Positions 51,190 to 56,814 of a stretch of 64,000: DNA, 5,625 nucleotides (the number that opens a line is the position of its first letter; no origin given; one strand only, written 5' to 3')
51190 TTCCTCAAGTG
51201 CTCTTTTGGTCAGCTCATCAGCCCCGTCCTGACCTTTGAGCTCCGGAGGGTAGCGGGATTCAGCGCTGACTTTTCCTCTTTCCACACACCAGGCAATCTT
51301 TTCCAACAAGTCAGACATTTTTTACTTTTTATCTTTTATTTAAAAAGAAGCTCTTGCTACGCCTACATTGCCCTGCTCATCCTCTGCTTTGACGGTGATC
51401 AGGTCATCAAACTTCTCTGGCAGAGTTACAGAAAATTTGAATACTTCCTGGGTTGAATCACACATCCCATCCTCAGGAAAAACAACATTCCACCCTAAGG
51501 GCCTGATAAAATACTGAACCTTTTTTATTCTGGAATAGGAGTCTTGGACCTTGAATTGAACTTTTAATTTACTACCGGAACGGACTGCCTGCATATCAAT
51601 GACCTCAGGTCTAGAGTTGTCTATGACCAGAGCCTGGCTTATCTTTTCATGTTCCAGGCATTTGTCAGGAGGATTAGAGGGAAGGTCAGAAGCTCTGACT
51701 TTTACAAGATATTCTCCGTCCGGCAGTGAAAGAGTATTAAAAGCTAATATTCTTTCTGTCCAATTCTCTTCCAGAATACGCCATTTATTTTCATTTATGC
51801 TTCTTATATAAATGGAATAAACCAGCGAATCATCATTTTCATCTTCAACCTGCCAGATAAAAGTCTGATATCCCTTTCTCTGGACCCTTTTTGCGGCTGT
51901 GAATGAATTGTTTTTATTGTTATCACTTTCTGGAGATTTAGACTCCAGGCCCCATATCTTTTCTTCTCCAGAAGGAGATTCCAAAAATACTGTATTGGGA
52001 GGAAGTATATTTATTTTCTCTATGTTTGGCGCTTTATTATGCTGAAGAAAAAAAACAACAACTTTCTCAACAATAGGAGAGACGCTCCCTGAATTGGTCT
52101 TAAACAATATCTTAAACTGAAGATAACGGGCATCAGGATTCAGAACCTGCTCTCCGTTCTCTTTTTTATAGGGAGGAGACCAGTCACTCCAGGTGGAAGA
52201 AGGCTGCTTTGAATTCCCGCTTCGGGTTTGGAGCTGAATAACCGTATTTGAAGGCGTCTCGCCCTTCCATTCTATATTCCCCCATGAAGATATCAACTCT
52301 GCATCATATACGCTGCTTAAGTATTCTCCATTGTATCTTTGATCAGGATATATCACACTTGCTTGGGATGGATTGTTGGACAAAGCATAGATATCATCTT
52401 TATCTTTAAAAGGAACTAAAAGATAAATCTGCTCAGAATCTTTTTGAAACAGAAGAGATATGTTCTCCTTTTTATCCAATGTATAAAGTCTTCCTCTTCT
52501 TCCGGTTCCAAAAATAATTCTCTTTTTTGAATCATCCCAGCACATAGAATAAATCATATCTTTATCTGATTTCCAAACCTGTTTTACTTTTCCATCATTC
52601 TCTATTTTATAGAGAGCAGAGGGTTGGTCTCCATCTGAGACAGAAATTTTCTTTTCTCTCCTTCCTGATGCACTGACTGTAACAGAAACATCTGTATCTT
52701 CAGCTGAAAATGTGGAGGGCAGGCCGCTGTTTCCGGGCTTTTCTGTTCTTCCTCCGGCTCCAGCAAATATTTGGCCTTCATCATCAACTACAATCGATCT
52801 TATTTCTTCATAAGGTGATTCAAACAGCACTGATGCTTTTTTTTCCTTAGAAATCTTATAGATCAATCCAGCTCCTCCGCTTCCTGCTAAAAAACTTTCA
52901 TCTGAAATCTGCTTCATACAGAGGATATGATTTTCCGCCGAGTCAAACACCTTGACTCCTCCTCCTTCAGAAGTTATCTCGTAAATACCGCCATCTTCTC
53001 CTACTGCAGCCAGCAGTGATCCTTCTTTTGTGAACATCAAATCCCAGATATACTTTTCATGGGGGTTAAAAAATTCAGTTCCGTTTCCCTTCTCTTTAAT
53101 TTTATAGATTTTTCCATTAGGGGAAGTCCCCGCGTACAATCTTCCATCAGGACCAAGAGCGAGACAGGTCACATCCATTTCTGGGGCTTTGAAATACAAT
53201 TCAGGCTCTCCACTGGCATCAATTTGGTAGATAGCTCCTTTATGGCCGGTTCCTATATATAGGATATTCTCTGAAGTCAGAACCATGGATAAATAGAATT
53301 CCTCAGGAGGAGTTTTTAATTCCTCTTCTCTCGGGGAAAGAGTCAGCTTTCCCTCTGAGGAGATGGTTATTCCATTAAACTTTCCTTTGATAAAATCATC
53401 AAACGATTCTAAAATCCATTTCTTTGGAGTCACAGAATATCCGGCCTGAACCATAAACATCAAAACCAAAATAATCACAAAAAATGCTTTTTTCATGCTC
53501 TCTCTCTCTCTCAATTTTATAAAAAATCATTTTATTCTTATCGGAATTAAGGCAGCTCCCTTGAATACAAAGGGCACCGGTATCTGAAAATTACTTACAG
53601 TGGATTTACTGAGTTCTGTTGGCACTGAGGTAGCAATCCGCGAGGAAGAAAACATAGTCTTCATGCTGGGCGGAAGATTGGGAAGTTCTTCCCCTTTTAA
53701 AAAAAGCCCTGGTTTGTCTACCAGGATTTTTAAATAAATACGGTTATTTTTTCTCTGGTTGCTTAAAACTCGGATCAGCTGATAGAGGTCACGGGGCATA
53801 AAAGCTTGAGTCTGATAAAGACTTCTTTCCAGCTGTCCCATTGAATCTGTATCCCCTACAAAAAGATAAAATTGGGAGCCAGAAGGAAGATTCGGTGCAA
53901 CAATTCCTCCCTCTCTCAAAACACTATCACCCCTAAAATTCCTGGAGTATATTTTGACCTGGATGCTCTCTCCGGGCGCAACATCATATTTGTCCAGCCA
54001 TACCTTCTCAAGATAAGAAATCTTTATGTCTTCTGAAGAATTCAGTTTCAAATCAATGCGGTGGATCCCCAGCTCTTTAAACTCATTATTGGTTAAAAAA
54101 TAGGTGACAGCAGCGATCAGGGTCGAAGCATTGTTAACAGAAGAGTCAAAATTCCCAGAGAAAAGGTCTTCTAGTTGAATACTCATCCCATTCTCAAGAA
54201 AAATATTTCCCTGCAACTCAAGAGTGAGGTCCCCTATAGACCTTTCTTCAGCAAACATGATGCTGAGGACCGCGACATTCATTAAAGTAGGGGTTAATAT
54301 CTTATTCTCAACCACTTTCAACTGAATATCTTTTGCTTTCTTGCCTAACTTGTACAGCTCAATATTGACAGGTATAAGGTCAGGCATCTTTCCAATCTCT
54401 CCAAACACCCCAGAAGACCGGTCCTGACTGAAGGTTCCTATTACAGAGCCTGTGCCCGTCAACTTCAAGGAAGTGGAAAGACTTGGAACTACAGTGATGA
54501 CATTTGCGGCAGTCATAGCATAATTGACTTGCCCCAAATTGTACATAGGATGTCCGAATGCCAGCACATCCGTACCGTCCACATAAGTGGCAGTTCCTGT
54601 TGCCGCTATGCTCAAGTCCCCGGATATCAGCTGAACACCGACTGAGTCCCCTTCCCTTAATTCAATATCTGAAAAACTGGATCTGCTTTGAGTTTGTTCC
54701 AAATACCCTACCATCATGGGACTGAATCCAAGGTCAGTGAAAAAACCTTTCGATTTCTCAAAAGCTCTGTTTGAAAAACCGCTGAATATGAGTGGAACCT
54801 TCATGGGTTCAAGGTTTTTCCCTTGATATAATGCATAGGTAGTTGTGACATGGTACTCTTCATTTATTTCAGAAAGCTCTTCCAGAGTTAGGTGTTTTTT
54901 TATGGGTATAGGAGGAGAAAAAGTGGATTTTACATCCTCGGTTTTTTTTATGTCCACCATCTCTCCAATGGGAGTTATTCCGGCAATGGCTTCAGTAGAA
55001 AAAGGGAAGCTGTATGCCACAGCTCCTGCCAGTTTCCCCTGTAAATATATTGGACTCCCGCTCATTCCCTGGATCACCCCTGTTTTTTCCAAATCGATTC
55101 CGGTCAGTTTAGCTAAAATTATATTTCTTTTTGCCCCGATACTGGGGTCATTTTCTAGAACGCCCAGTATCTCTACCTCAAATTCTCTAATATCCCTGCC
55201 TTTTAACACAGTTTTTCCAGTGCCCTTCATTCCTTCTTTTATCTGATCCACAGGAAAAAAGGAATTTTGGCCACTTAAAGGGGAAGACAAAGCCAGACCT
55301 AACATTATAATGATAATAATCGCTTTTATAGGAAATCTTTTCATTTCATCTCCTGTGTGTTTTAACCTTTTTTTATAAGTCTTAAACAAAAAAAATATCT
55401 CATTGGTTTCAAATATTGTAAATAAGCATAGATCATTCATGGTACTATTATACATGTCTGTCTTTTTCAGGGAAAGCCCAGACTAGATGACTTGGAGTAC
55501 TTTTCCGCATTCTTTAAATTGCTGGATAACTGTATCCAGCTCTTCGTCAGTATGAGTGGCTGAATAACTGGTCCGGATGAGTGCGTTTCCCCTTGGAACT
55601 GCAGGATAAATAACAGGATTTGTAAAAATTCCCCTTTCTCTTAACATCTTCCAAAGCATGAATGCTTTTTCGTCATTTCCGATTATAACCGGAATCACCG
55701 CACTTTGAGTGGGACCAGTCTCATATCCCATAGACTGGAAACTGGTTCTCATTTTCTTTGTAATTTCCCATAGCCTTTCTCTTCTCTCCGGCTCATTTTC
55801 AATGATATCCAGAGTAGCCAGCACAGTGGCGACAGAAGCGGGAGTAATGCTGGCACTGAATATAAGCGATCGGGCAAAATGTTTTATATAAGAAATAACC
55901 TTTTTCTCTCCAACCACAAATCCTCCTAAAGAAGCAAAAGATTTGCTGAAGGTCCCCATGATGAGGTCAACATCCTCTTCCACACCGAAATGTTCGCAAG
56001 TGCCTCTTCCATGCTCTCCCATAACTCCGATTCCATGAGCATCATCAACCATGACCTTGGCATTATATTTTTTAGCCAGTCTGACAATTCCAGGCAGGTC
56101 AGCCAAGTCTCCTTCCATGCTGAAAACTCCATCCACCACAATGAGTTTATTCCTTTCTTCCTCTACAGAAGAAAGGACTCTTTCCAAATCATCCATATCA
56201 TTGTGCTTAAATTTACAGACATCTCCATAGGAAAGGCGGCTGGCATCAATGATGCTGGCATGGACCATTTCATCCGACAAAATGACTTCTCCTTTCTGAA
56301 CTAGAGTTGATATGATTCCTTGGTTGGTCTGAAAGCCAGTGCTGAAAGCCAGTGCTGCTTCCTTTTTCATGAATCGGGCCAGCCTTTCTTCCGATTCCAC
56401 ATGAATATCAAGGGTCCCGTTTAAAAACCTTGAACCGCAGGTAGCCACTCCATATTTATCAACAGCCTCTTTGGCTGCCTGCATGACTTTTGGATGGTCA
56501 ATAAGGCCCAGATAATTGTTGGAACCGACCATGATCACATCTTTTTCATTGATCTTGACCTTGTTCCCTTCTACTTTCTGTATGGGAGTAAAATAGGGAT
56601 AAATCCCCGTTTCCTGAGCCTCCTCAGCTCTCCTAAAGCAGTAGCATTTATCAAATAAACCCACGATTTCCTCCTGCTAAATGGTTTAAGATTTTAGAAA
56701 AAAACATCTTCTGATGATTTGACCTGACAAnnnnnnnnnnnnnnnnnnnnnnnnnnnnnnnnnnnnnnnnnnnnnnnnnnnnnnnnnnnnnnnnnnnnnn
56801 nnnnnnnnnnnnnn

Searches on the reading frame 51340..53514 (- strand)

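Call 66: search_protein_families(library=pfam, max_evalue=0.00001, proteins=[window:51340-53514:-])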
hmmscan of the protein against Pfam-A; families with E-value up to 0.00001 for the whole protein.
window:51340-53514:- (724 aa): 5 families
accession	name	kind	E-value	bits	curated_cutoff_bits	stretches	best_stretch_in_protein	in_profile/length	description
PF25173.1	Beta-prop_WDR3_1st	-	3.3e-08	33.9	154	0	103-248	20-168/184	WDR3 first beta-propeller domain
PF23409.1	Beta-prop_EML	-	3.5e-08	33.7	88.2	0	113-182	157-227/267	Echinoderm microtubule-associated protein first beta-propeller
PF07494.17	Reg_prop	-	1e-07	31.7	20.4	0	111-131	3-23/24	Two component regulator propeller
PF00400.38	WD40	-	8.8e-07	29.7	27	0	149-177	7-35/39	WD domain, G-beta repeat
PF23414.1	Beta-prop_EML_2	-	4.1e-06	26.8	90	0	89-216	16-146/266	Echinoderm microtubule-associated protein second beta-propeller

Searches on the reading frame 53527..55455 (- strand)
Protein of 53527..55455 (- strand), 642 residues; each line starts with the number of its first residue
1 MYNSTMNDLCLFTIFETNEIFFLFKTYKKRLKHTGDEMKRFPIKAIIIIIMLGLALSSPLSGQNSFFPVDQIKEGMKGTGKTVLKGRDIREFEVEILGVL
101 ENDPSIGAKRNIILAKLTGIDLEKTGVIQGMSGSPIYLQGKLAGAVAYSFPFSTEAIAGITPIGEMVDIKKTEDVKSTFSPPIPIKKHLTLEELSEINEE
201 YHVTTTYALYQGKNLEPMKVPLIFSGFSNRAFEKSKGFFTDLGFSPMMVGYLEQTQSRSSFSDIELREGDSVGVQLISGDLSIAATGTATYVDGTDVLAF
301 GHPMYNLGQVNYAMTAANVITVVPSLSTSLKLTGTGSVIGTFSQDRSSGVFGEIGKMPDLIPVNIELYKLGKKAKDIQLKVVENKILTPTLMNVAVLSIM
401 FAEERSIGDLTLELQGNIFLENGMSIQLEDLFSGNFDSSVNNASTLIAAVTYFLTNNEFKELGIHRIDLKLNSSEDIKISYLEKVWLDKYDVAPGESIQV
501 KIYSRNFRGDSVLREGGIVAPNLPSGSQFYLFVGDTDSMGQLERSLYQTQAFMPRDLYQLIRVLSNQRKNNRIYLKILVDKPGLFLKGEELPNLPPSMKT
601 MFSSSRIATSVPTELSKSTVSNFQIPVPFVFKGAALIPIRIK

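Call 66: search_protein_families(library=pfam, max_evalue=0.00001, proteins=[window:53527-55455:-])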
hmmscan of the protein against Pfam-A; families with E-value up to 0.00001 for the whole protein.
window:53527-55455:- (642 aa): 1 family
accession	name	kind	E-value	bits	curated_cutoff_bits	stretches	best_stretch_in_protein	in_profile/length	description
PF05580.18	Peptidase_S55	-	8.4e-10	39.5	25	1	71-150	117-194/210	SpoIVB peptidase S55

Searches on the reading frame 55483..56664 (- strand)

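Call 66: search_protein_families(library=pfam, max_evalue=0.00001, proteins=[window:55483-56664:-])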
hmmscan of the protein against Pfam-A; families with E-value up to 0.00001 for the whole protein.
window:55483-56664:- (393 aa): 3 families
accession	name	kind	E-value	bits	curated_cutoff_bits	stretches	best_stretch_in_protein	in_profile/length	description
PF00155.27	Aminotran_1_2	-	3.7e-63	214.3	19.7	1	41-382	1-360/361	Aminotransferase class I and II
PF01053.26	Cys_Met_Meta_PP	-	4.8e-09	35.7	27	1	91-211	57-177/381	Cys/Met metabolism PLP-dependent enzyme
PF01212.27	Beta_elim_lyase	-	9.7e-06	25.5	27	0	92-266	38-225/288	Beta-eliminating lyase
